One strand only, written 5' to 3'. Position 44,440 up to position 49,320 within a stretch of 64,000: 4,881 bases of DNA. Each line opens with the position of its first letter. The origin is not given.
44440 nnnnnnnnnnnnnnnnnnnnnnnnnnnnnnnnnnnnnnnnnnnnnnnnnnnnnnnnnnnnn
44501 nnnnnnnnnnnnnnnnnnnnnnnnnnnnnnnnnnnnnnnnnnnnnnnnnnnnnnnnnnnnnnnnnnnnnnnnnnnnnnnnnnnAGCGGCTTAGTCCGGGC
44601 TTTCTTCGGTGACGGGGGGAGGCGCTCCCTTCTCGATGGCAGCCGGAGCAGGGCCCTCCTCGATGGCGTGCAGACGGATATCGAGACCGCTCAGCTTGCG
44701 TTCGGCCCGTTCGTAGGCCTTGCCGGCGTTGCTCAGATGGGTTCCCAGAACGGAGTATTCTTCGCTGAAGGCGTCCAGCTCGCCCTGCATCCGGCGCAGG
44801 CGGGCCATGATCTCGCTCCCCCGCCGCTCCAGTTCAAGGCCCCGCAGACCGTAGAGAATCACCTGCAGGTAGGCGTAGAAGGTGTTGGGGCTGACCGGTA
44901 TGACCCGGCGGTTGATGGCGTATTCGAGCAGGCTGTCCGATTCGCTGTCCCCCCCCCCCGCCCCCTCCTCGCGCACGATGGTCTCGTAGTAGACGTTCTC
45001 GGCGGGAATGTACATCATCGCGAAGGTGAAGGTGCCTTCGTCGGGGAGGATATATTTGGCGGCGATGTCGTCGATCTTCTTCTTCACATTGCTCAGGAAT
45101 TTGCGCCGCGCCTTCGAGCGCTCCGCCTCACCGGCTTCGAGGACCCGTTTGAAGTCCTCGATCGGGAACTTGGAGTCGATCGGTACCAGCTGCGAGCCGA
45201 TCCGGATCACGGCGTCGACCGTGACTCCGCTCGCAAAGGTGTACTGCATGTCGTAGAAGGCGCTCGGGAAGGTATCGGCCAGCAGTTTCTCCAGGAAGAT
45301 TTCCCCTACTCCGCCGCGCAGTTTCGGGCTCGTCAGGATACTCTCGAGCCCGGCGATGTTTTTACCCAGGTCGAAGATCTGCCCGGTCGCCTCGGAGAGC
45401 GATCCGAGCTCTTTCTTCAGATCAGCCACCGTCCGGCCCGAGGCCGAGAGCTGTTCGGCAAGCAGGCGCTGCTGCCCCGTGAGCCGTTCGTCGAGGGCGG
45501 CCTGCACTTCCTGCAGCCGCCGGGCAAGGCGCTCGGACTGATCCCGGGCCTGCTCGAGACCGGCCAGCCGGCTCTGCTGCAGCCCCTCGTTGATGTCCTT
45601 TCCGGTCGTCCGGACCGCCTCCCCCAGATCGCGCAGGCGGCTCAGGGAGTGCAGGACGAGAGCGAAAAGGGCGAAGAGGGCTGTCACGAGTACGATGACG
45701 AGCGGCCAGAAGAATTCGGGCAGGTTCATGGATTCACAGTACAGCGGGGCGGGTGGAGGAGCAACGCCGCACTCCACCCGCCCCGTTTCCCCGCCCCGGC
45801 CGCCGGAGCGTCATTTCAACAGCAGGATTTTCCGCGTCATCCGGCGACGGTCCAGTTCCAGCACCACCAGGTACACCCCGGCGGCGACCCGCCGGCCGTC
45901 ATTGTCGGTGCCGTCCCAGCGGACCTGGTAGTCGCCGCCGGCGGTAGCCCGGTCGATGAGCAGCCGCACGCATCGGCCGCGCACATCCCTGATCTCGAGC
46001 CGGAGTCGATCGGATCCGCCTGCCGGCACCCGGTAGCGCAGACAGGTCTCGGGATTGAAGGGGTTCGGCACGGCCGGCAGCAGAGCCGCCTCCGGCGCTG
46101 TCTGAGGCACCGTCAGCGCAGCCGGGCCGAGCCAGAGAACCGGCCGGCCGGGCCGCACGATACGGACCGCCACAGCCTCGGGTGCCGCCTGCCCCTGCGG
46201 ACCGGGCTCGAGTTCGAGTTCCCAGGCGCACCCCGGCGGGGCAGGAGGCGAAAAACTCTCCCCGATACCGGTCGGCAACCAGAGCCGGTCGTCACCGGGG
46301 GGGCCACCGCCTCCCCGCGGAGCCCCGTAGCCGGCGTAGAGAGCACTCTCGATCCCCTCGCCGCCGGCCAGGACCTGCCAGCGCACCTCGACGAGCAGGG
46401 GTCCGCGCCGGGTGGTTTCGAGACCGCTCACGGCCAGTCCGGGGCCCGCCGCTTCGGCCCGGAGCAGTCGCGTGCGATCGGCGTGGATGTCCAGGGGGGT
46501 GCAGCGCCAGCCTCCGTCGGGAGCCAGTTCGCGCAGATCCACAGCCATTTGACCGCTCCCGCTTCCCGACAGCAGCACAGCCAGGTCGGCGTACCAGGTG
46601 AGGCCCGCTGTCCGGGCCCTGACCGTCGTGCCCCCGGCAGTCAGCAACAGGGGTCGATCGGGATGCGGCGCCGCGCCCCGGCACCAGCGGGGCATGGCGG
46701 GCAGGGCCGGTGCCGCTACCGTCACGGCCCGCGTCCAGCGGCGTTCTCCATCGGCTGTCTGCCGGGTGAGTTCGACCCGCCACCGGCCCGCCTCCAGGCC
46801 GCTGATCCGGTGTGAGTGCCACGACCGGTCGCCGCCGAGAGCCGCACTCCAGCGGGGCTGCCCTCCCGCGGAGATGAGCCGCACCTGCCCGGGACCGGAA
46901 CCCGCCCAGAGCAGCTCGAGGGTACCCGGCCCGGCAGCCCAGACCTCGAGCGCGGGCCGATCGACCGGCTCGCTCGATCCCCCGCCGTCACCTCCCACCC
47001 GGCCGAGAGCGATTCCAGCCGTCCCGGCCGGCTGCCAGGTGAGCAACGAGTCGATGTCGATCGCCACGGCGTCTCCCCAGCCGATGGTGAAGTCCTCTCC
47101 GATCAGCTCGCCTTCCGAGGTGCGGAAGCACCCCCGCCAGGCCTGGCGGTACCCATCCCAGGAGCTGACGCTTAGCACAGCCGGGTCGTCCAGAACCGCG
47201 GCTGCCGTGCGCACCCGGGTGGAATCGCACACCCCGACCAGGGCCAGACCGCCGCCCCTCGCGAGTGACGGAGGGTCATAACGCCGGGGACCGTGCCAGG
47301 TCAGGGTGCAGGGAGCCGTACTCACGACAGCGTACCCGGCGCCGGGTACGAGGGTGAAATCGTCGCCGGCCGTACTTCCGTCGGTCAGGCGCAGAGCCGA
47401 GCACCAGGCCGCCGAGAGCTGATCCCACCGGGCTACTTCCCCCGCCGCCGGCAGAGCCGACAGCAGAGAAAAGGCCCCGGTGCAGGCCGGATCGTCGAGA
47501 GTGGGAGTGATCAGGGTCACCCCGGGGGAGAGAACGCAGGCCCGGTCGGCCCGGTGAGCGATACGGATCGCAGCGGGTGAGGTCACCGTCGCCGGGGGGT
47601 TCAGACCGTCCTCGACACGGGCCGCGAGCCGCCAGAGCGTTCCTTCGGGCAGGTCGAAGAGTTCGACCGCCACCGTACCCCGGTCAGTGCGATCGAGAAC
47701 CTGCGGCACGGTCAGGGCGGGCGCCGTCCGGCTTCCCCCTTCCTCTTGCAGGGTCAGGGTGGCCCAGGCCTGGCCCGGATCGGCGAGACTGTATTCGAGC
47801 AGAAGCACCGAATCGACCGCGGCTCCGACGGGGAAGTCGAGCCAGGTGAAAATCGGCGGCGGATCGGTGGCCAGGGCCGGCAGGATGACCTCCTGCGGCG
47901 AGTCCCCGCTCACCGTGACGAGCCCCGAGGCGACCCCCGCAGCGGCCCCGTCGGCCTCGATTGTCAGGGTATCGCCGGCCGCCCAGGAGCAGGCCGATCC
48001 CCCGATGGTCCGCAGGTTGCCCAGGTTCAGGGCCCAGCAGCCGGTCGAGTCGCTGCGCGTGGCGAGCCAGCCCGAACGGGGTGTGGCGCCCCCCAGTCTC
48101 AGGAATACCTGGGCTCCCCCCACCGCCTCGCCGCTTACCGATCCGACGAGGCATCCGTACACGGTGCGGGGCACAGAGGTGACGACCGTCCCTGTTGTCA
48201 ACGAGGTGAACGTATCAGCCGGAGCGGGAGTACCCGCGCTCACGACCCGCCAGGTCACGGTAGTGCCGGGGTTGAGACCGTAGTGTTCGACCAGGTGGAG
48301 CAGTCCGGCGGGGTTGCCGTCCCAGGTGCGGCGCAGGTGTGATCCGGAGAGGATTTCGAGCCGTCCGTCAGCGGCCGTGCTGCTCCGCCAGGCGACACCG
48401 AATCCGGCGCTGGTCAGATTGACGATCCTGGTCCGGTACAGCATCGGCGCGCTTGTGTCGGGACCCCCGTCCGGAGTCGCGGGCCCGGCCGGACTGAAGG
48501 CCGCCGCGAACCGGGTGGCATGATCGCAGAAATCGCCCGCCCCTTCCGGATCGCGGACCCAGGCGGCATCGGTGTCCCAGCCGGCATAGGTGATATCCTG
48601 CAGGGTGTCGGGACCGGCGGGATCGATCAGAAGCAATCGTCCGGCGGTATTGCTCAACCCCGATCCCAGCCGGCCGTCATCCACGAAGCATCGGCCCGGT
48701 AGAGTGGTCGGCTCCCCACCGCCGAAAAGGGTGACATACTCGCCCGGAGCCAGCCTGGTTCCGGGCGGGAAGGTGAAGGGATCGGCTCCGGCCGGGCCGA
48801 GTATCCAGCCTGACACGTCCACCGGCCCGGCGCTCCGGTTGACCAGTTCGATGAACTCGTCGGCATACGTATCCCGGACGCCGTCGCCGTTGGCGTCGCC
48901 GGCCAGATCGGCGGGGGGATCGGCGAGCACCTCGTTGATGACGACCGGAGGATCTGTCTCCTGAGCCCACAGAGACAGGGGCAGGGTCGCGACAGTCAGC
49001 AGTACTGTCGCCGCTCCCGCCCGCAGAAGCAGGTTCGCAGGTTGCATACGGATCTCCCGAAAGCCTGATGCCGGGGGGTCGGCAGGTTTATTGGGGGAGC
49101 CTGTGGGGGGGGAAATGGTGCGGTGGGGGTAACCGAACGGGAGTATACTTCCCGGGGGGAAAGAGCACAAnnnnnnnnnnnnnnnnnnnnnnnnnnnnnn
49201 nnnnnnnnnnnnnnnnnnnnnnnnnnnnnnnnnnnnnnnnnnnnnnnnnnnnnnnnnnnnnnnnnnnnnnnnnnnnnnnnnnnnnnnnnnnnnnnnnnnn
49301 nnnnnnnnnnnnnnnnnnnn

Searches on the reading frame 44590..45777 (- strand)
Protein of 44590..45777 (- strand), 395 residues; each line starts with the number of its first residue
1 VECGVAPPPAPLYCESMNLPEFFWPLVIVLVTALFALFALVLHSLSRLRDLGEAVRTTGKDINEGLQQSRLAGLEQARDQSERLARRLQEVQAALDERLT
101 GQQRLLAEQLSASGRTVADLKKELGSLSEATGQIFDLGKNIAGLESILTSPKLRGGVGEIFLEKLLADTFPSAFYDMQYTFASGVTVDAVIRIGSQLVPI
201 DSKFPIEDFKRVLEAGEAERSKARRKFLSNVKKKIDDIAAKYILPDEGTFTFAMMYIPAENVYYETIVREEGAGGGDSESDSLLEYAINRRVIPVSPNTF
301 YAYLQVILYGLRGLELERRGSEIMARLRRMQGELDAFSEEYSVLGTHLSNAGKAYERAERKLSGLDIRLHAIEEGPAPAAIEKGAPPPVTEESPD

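Call 6: search_protein_families(library=pfam, proteins=[window:44590-45777:-])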
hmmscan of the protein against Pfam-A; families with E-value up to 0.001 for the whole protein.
window:44590-45777:- (395 aa): 1 family
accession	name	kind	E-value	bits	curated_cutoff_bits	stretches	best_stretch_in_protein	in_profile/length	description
PF02646.22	RmuC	-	1.7e-48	165.7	26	1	87-363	2-271/291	RmuC family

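Call 7: search_protein_families(library=ncbifam, proteins=[window:44590-45777:-])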
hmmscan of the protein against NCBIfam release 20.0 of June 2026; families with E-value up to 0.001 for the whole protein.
window:44590-45777:- (395 aa): 1 family
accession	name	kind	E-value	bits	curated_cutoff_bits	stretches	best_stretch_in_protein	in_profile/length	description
NF007686.0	PRK10361.1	equivalog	1.4e-07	30.6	810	1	81-364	131-412/475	DNA recombination protein RmuC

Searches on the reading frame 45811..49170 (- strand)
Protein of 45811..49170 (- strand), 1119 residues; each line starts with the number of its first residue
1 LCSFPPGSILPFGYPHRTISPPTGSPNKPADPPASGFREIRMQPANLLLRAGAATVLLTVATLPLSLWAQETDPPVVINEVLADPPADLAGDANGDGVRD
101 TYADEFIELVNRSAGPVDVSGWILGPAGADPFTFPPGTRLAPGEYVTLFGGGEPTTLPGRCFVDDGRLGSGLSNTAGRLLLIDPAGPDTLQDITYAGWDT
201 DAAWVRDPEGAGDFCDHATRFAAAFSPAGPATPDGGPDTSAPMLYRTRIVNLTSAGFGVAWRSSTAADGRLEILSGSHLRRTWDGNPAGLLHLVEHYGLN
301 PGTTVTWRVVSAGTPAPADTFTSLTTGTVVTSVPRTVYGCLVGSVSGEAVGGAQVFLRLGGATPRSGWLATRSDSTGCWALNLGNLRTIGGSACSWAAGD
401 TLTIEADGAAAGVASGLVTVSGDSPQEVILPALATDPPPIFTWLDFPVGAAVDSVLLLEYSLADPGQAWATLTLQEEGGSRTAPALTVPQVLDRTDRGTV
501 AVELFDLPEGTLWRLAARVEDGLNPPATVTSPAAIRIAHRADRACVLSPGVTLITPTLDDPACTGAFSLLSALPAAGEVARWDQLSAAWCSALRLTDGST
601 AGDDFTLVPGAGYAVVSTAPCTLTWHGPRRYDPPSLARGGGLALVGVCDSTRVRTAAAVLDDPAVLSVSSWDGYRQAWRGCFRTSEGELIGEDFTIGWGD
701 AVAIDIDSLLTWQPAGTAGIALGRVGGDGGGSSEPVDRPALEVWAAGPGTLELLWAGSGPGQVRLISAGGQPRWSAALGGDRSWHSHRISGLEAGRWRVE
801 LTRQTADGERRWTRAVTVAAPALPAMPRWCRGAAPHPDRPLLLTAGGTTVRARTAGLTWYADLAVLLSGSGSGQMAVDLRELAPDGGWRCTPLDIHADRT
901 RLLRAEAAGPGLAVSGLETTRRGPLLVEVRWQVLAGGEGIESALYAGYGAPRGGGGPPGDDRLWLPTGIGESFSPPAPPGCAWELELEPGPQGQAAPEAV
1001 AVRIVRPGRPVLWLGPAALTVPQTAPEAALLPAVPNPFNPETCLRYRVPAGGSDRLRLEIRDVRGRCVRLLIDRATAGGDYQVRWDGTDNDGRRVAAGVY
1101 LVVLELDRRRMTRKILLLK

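Call 6: search_protein_families(library=pfam, proteins=[window:45811-49170:-])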
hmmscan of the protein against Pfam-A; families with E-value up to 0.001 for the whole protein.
window:45811-49170:- (1119 aa): 2 families
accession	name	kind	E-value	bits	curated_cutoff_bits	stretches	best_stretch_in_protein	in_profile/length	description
PF00932.25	LTD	-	3.2e-13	50.4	34.3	1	72-186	4-99/109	Lamin Tail Domain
PF13860.13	FlgD_ig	-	3.3e-09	37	27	1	1050-1105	19-74/79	FlgD Ig-like domain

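Call 7: search_protein_families(library=ncbifam, proteins=[window:45811-49170:-])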
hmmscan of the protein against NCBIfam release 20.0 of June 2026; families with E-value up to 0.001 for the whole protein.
window:45811-49170:- (1119 aa): 2 families
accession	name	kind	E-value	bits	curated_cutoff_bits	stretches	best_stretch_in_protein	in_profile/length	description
NF009277.0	PRK12634.1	equivalog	4.4e-06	27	333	1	1047-1103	115-171/221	flagellar basal body rod modification protein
NF005176.1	PRK06655.1-1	equivalog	4.9e-05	23.3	230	1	1053-1104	96-147/197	flagellar hook assembly protein FlgD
